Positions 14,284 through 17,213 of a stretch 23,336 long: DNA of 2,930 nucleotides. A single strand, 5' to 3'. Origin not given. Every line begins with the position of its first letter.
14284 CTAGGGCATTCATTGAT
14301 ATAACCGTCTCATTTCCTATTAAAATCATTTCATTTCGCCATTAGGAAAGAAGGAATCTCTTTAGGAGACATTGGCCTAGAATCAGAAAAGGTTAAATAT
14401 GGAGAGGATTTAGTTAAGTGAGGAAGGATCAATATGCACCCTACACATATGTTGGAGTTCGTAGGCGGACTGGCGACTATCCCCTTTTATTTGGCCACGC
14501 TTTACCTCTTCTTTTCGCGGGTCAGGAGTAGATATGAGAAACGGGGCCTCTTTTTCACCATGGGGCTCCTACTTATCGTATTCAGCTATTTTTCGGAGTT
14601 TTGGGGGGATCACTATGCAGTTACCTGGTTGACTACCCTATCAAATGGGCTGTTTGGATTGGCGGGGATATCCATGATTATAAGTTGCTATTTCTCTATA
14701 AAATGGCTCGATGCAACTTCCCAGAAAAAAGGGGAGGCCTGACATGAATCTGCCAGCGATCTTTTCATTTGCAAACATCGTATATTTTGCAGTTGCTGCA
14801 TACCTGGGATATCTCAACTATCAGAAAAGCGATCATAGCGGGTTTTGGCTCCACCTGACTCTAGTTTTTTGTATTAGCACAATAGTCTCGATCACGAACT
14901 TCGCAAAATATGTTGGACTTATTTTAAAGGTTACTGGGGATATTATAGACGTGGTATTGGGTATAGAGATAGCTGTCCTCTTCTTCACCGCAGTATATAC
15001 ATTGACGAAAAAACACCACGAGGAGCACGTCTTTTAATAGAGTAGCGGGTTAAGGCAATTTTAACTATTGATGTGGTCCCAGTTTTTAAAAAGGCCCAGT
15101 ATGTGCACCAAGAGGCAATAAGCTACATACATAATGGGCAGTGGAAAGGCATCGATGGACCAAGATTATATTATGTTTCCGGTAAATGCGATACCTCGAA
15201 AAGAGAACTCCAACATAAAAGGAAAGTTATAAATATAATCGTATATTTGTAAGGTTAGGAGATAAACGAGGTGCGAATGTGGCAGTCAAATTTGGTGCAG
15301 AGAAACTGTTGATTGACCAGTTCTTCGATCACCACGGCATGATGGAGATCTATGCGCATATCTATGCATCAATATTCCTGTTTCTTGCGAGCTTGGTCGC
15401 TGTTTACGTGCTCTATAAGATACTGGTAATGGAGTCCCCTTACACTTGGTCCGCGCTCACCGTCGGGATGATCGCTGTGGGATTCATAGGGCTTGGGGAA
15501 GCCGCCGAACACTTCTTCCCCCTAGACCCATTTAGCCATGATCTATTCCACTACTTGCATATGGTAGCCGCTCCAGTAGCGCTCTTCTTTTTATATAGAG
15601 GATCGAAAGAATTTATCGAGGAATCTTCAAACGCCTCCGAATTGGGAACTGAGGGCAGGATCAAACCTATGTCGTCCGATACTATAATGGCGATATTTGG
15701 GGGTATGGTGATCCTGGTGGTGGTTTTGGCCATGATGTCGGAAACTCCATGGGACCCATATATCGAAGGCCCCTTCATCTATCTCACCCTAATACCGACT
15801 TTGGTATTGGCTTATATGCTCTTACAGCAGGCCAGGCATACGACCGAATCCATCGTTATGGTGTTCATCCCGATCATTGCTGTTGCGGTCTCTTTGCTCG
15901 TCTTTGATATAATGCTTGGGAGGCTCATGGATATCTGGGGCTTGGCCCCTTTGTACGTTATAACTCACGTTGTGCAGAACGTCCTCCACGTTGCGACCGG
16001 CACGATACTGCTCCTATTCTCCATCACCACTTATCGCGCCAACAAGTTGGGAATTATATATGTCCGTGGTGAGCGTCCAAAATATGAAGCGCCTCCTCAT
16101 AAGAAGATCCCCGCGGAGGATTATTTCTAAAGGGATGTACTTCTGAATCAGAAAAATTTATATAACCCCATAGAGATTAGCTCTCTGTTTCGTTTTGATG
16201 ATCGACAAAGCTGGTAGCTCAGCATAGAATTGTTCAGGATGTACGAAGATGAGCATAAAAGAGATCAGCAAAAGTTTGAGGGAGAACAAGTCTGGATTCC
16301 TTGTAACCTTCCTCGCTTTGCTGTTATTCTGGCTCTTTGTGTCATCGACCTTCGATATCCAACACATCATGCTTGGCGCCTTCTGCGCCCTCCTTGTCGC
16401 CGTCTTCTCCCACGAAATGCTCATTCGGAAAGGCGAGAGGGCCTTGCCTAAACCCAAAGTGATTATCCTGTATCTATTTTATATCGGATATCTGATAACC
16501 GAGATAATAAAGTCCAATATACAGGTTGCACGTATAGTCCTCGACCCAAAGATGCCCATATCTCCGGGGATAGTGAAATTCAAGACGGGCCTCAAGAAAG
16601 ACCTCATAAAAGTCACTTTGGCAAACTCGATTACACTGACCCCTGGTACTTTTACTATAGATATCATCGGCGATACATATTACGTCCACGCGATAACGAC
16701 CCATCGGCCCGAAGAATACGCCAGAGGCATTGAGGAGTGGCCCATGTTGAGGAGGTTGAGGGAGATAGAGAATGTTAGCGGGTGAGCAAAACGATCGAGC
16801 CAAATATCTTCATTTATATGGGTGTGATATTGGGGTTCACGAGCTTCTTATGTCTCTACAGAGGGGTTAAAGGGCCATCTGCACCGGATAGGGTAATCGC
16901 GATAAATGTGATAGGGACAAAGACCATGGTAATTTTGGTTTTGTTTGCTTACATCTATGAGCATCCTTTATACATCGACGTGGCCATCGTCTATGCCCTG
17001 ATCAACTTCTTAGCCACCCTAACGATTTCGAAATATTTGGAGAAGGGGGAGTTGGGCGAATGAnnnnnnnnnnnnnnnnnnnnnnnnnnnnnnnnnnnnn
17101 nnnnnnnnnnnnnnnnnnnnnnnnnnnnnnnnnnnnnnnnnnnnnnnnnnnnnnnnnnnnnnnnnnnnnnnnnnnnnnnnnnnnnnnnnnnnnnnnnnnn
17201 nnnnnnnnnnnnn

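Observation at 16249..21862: Mrp/Mbh/Mbx-type membrane module (E-F-G-split B-C-D-D') without catalytic subunits, abutting an IS element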

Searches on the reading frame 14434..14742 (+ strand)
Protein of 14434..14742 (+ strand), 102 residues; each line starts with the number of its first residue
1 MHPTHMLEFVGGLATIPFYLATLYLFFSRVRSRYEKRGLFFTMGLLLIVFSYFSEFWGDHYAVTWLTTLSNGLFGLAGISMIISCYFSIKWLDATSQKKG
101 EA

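Call 8: search_protein_families(library=pfam, proteins=[window:14434-14742:+], max_evalue=0.01)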
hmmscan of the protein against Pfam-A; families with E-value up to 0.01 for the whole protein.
window:14434-14742:+ (102 aa): 0 families

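Call 66: search_solved_structures(query=A2, max_evalue=10)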
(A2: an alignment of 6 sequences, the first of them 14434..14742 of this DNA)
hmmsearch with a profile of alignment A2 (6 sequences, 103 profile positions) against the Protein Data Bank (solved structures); distinct sequences matched with E-value up to 10: 2.
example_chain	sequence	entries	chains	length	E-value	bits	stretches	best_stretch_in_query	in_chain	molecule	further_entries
8e1e_A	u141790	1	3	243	0.018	18.2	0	30-52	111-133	SG122_C3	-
6g2j_b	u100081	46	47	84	1.7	11.8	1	52-89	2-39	NADH dehydrogenase [ubiquinone] 1 alpha subcomplex subunit 3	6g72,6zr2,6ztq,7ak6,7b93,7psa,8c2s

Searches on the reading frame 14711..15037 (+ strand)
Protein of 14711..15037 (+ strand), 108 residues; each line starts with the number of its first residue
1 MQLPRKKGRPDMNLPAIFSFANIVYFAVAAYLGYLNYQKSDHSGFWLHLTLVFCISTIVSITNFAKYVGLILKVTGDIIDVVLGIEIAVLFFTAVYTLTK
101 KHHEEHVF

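Call 8: search_protein_families(library=pfam, proteins=[window:14711-15037:+], max_evalue=0.01)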
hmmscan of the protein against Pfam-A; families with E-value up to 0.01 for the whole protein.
window:14711-15037:+ (108 aa): 0 families

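Call 67: search_solved_structures(query=A3, max_evalue=10)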
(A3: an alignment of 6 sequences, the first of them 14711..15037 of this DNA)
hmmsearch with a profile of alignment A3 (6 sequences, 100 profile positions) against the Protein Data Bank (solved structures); distinct sequences matched with E-value up to 10: 0.

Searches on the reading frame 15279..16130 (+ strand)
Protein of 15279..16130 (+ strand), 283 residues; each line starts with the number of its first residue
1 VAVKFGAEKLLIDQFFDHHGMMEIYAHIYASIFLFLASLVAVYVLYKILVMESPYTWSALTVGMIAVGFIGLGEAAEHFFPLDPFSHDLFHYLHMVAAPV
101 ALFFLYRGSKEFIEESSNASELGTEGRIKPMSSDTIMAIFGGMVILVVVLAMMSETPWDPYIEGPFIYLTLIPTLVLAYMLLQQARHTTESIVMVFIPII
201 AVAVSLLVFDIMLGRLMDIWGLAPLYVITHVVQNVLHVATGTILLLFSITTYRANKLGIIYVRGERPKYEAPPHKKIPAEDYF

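Call 8: search_protein_families(library=pfam, proteins=[window:15279-16130:+], max_evalue=0.01)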
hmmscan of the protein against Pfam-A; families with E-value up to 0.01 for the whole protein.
window:15279-16130:+ (283 aa): 0 families

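Call 46: find_homologous_proteins(query=window:15279-16130:+, max_evalue=0.001)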
Query window:15279-16130:+ (283 aa): 16 proteins with E <= 0.001 among 2667 candidates.
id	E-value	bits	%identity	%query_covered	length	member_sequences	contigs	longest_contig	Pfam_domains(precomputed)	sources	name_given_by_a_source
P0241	8.2e-180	615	100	100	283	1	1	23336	-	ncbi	ncbi:MAG: hypothetical protein ACE5PM_04080 [Candidatus Hydrothermarchaeales archaeon]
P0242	2.5e-135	469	73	100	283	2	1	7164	-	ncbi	-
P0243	8.1e-133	460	69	100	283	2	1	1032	-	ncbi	-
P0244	1.1e-131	457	71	100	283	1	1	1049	-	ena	-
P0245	6.4e-130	451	71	100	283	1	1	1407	-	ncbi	-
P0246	9.5e-130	450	69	100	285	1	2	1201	-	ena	-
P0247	1.8e-129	449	68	100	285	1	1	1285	-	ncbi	-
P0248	8.4e-127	441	69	100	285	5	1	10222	-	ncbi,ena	-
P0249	1.7e-126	440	69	100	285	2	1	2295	-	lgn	-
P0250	3.2e-125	435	68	100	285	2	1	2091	-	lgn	-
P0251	4.0e-101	356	62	95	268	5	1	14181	-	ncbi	ncbi:MAG: hypothetical protein ACE5PM_06070 [Candidatus Hydrothermarchaeales archaeon]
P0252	5.0e-89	317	56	95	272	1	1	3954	-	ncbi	ncbi:MAG: hypothetical protein ACE5HY_02260 [Candidatus Hydrothermarchaeales archaeon]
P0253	1.1e-86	309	55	94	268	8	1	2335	-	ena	-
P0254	3.5e-85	304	51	98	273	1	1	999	-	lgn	-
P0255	1.4e-82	296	69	67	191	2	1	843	-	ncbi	-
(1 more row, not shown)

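Call 47: find_encoding_contigs(protein=P0251, flank=10000, max_places=3)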
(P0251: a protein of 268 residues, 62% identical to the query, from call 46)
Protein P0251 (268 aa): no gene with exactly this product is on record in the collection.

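Call 48: find_encoding_contigs(protein=P0242, flank=10000, max_places=2)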
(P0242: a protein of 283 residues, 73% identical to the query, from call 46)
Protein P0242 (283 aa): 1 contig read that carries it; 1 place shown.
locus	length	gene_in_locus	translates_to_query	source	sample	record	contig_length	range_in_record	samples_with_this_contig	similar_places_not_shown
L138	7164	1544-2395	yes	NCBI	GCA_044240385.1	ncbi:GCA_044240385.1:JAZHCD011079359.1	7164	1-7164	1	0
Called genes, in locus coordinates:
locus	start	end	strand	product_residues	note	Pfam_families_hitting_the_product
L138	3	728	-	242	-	?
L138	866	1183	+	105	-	-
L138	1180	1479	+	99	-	-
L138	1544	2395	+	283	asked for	-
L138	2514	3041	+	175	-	PF01899:MNHE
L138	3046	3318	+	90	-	PF04066:MrpF_PhaF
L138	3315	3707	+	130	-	PF03334:PhaG_MnhG_YufB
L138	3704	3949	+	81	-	PF13244:MbhD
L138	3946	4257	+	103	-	PF20501:MbhE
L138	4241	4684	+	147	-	PF04039:MnhB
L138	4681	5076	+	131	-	PF00420:Oxidored_q2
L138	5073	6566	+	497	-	PF00662:Proton_antipo_N, PF00361:Proton_antipo_M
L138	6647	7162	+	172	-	?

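Call 55: predict_structure(alignment_id=A1)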
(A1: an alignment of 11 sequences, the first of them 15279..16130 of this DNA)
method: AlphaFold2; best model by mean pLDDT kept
length: 283 residues; sequences in the alignment: 11
mean_pLDDT: 79.2   pTM: 0.79
mean pLDDT of the five models: 79.2, 78.0, 76.2, 75.9, 75.1
residues with pLDDT >= 90: 109; 70-90: 100; 50-70: 35; < 50: 39
segments of 3 or more residues with pLDDT < 50: 1-6, 12-16, 118-125, 262-276, 281-283
pLDDT, mean of each block of 10 residues (from residue 1): 46 53 84 97 78 69 95 91 90 93 91 62 51 86 92 87 86 91 79 86 93 84 84 95 95 75 45 49 45
secondary structure, 60 per line:
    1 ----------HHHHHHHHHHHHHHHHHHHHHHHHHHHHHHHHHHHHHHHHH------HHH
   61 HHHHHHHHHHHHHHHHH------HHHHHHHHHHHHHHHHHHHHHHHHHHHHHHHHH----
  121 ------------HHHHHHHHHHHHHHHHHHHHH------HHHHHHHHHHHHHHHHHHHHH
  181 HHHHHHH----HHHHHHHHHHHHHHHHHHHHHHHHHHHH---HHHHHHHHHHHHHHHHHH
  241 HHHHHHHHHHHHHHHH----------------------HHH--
elements in order: H11-51 H58-77 H84-116 H133-153 H160-187 H192-219 H223-256

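Call 57: fold_search(model_id=the predicted structure, library=pdb)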
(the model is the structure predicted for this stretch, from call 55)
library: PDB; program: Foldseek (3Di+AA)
matches with E <= 10: 848; with E <= 0.001: 0
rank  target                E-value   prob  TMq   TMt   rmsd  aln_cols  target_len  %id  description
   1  7sk6_A                6.3e-03  1.00  0.48  0.46   6.5       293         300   14  Cryo-EM structure of human ACKR3 in complex with chemokine N-terminal mutant CXCL12_LRHQ and an intracellular Fab (released 2022-07-27)
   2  8hs2_R                1.0e-02  1.00  0.46  0.46   6.8       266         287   14  Orphan GPR20 in complex with Fab046 (released 2023-03-08)
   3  8gng_X                1.1e-02  1.00  0.42  0.42   7.5       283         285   10  Crystal structure of human adenosine A2A receptor in complex with istradefylline. (released 2023-03-22)
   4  9bud_R                1.2e-02  1.00  0.44  0.36   8.6       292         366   14  Human calcitonin Receptor in complex with Gs and cagrilintide in the CT-like conformation (released 2025-04-23)
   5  8iy5_R                1.2e-02  1.00  0.42  0.39   7.4       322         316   10  ETB-Gi complex bound to endothelin-1 (released 2023-08-16)
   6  9p1s                  1.3e-02  1.00  0.48  0.50   7.0       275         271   12  A2AR-BRIL in complex with ZM241385 and PGD2 (released 2025-12-24)
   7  8gng_A                1.3e-02  1.00  0.53  0.52   6.0       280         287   12  Crystal structure of human adenosine A2A receptor in complex with istradefylline. (released 2023-03-22)
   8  6za8                  1.3e-02  1.00  0.44  0.31   7.1       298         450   11  Crystal structure of the neurotensin receptor 1 in complex with the small-molecule partial agonist RTI-3a (released 2021-02-10)
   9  7sk5_A                1.4e-02  1.00  0.51  0.49   6.1       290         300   12  Cryo-EM structure of ACKR3 in complex with CXCL12 and an intracellular Fab (released 2022-07-27)
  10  8yh0_R                1.4e-02  1.00  0.40  0.41   8.8       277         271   14  A3R-Gi complex bound to NECA (released 2024-11-06)
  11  9bub_R                1.6e-02  1.00  0.44  0.36   8.4       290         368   12  Human calcitonin Receptor in complex with Gs and cagrilintide in the bypass conformation (released 2025-04-23)
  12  8xgr_R                1.7e-02  1.00  0.42  0.40   7.3       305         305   11  ETB-eGt complex bound to endothelin-1 (released 2024-04-03)
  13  6tp6_B                1.8e-02  1.00  0.53  0.50   6.1       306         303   12  Crystal structure of the Orexin-1 receptor in complex with filorexant (released 2020-01-01)
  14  7sk4_A                1.8e-02  1.00  0.53  0.50   5.8       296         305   14  Cryo-EM structure of ACKR3 in complex with chemokine N-terminal mutant CXCL12_LRHQ, an intracellular Fab, and an extra (released 2022-07-27)
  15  6to7_B                1.8e-02  1.00  0.53  0.49   6.2       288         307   13  Crystal structure of the Orexin-1 receptor in complex with suvorexant at 2.29 A resolution (released 2020-01-01)
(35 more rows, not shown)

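Call 75: search_protein_representatives(alignment_id=A1)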
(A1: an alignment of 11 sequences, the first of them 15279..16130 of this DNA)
Query: 11 sequences, 281 profile positions. Proteins with E-value up to 0.001 (for the whole library): 43; up to 1e-10: 36; up to 1e-30: 26. The best 43 are listed.
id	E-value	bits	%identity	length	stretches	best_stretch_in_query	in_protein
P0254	2.7e-124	430.8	-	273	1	2-280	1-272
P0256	1.7e-88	313.4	-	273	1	2-256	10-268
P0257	4.8e-80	285.6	-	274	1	2-264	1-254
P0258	7.5e-63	229.2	-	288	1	4-255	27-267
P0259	6.6e-59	216.2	-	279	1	2-267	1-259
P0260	1.5e-58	215.1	-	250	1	2-252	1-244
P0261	2.7e-57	211.0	-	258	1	2-256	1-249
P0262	6.8e-56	206.4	-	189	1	61-252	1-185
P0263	7.0e-54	199.8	-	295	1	5-255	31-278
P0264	7.0e-51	189.9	-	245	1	2-256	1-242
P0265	1.2e-50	189.1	-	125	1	143-263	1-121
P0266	2.1e-49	185.1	-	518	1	4-250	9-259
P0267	1.0e-48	182.8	-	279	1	5-280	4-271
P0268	1.2e-47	179.3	-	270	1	8-272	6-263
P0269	5.9e-45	170.5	-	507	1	10-263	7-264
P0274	1.7e-39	152.5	-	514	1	9-250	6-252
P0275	2.4e-39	152.1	-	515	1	8-251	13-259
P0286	8.4e-19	84.7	-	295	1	2-256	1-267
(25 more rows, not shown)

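Call 76: search_protein_families(library=pfam, proteins=[P0266, P0269, P0274, P0275, P0258, P0263, P0286], max_evalue=0.01)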
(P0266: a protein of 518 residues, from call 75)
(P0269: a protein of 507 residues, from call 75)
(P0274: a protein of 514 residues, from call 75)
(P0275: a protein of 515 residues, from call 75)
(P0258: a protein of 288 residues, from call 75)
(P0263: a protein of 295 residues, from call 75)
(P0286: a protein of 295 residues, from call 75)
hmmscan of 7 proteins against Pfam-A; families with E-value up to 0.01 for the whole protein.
P0266 (518 aa): 3 families
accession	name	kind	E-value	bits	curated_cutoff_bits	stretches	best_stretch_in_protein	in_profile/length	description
PF02518.31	HATPase_c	-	1.6e-25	90.2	26.4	1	390-494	2-109/111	Histidine kinase-, DNA gyrase B-, and HSP90-like ATPase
PF00512.31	HisKA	-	4.7e-10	39.8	26.9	1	282-342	2-61/66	His Kinase A (phospho-acceptor) domain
PF13589.12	HATPase_c_3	-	0.0042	17.6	25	0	395-451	4-59/137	Histidine kinase-, DNA gyrase B-, and HSP90-like ATPase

P0269 (507 aa): 4 families
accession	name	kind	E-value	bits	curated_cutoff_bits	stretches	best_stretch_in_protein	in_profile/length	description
PF02518.31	HATPase_c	-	2.9e-26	92.5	26.4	1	382-487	2-109/111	Histidine kinase-, DNA gyrase B-, and HSP90-like ATPase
PF14501.12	HATPase_c_5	-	1.5e-06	28.5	22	1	386-477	6-94/102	GHKL domain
PF00512.31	HisKA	-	0.00029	21.3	26.9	1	274-336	2-63/66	His Kinase A (phospho-acceptor) domain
PF13589.12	HATPase_c_3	-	0.00034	21.1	25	1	387-460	4-82/137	Histidine kinase-, DNA gyrase B-, and HSP90-like ATPase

P0274 (514 aa): 3 families
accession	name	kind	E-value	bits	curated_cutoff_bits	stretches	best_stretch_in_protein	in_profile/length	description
PF02518.31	HATPase_c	-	1.7e-19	70.7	26.4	1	383-487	2-109/111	Histidine kinase-, DNA gyrase B-, and HSP90-like ATPase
PF00512.31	HisKA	-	5.2e-06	26.8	26.9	1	277-333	4-59/66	His Kinase A (phospho-acceptor) domain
PF10090.15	HPTransfase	-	0.0011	19.2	22.9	1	378-432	24-77/123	Histidine phosphotransferase C-terminal domain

P0275 (515 aa): 2 families
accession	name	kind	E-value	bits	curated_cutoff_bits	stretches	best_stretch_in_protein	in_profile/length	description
PF02518.31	HATPase_c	-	1.3e-20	74.4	26.4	1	389-493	2-109/111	Histidine kinase-, DNA gyrase B-, and HSP90-like ATPase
PF00512.31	HisKA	-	0.00018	21.9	26.9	1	282-342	3-62/66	His Kinase A (phospho-acceptor) domain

P0258 (288 aa): 0 families

P0263 (295 aa): 0 families

P0286 (295 aa): 0 families

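Call 83: find_encoding_contigs(protein=P0252, flank=5000, max_places=2)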
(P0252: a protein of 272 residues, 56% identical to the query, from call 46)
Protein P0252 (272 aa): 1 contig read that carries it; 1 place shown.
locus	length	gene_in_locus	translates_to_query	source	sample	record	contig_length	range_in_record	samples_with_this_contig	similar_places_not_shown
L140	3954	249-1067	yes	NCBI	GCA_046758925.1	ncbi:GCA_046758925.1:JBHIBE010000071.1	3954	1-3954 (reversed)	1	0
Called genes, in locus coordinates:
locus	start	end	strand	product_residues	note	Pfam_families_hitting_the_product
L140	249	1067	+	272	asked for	-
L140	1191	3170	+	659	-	PF00890:FAD_binding_2 (weak), PF01266:DAO (weak), PF07992:Pyr_redox_2 (weak), PF12831:FAD_oxidored, PF13450:NAD_binding_8 (weak), PF13187:Fer4_9 (weak), PF12838:Fer4_7 (weak), PF13187:Fer4_9 (weak), +8 more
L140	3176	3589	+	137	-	PF02662:FlpD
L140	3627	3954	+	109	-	?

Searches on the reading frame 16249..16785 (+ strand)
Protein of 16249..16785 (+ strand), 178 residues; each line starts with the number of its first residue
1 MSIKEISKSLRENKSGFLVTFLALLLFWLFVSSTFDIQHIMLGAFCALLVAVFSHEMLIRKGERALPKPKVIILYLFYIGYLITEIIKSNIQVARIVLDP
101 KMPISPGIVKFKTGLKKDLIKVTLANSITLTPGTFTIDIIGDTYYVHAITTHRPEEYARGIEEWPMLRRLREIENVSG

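Call 5: search_protein_families(library=pfam, proteins=[window:16249-16785:+], max_evalue=0.01)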
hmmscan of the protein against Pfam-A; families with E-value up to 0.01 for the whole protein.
window:16249-16785:+ (178 aa): 1 family
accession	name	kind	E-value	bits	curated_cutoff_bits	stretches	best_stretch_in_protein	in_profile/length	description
PF01899.21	MNHE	-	1.7e-37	128.9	27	1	21-173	1-145/145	Na+/H+ ion antiporter subunit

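Call 6: search_protein_families(library=ncbifam, proteins=[window:16249-16785:+], max_evalue=0.01)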
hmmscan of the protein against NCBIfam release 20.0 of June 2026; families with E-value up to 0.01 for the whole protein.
window:16249-16785:+ (178 aa): 17 families
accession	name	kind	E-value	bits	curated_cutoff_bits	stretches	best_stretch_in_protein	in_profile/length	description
NF009295.0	PRK12652.1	equivalog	5.5e-33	114.7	290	1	14-161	168-315/368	monovalent cation/H+ antiporter subunit E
TIGR00942.1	2a6301s05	subfamily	5.2e-28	97.8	212.25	1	28-152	1-122/144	multicomponent Na+:H+ antiporter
NF006244.0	PRK08382.1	equivalog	4.4e-24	85.6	226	1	17-151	35-176/201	putative monovalent cation/H+ antiporter subunit E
NF006519.0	PRK08965.1-3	equivalog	1.6e-21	76.8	190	1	18-163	4-146/158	Na+/H+ antiporter subunit E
NF009292.0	PRK12651.1-3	equivalog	1.7e-21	76.9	213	1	22-161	9-145/158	Na+/H+ antiporter subunit E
NF006245.0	PRK08383.1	subfamily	2.5e-20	73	192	1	17-156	3-147/168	putative monovalent cation/H+ antiporter subunit E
NF009291.0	PRK12651.1-1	equivalog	5.1e-20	72.1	228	1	18-162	5-146/159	Na+/H+ antiporter subunit E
NF006518.0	PRK08965.1-2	equivalog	7.5e-19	68.1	159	1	22-161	17-153/166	Na+/H+ antiporter subunit E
NF006520.0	PRK08965.1-4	equivalog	1.2e-15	57.8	175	1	20-161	10-149/162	Na+/H+ antiporter subunit E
NF009293.0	PRK12651.1-4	equivalog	9e-13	48.6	195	1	10-142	3-139/173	Na+/H+ antiporter subunit E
NF005131.0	PRK06580.1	equivalog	2.8e-12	46.8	121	1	73-161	7-95/107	putative monovalent cation/H+ antiporter subunit E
NF004922.0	PRK06279.1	equivalog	6.1e-12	45.8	99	1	73-144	4-73/100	putative monovalent cation/H+ antiporter subunit E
NF009240.0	PRK12596.1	equivalog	8.4e-12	45.2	277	1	19-139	9-123/171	putative monovalent cation/H+ antiporter subunit E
NF006521.0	PRK08965.1-5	equivalog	2.7e-11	43.3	141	1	18-161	16-156/180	Na+/H+ antiporter subunit E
NF006517.0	PRK08965.1-1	equivalog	3.2e-11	43.7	180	1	26-151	13-137/161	Na+/H+ antiporter subunit E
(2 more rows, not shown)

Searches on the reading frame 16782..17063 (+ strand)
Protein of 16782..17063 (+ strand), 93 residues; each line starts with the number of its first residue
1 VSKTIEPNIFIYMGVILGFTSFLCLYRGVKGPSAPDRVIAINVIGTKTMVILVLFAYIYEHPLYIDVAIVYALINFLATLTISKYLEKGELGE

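Call 5: search_protein_families(library=pfam, proteins=[window:16782-17063:+], max_evalue=0.01)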
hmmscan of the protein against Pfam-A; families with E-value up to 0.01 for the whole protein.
window:16782-17063:+ (93 aa): 1 family
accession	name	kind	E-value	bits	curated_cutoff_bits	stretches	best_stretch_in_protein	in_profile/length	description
PF04066.18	MrpF_PhaF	-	1.6e-21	76.9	23.3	1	35-87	1-53/53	Multiple resistance and pH regulation protein F (MrpF / PhaF)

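Call 6: search_protein_families(library=ncbifam, proteins=[window:16782-17063:+], max_evalue=0.01)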
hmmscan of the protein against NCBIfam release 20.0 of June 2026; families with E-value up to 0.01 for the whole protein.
window:16782-17063:+ (93 aa): 13 families
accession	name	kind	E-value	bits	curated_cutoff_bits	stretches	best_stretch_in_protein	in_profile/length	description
NF009242.0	PRK12599.1-1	equivalog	5.2e-24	84.4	89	1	8-89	3-83/86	putative monovalent cation/H+ antiporter subunit F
NF009244.0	PRK12599.1-3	equivalog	1.1e-23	83.5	90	1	8-89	7-89/92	putative monovalent cation/H+ antiporter subunit F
NF009250.0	PRK12604.1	equivalog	3.6e-20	72.3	100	1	10-89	5-83/84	putative monovalent cation/H+ antiporter subunit F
NF006243.0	PRK08381.1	equivalog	1.2e-18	67.2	79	1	10-88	7-85/89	putative monovalent cation/H+ antiporter subunit F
NF009247.0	PRK12599.1-6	equivalog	3e-18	66.1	100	1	15-90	12-87/89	putative monovalent cation/H+ antiporter subunit F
NF009248.0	PRK12600.1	equivalog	4.3e-18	65.3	97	1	14-91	10-87/94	Na(+)/H(+) antiporter subunit F1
NF009243.0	PRK12599.1-2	equivalog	8.1e-18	64.9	95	1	10-89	9-87/91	putative monovalent cation/H+ antiporter subunit F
NF004812.0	PRK06161.1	equivalog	2.1e-16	60.2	93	1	11-91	10-90/92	K+/H+ antiporter subunit F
NF009246.0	PRK12599.1-5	equivalog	3.5e-16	59.6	92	1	10-87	4-80/83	putative monovalent cation/H+ antiporter subunit F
NF009300.0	PRK12657.1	equivalog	2.7e-14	53.2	103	1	4-91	4-91/100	putative monovalent cation/H+ antiporter subunit F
NF009249.0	PRK12603.1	equivalog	3.7e-11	43.2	81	1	10-91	3-85/90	putative monovalent cation/H+ antiporter subunit F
NF009245.0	PRK12599.1-4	equivalog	4.8e-11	43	114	1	15-86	16-87/121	cation:proton antiporter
NF005930.0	PRK07948.1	equivalog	4.9e-06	27.1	82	1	9-85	4-80/86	monovalent cation/H+ antiporter complex subunit F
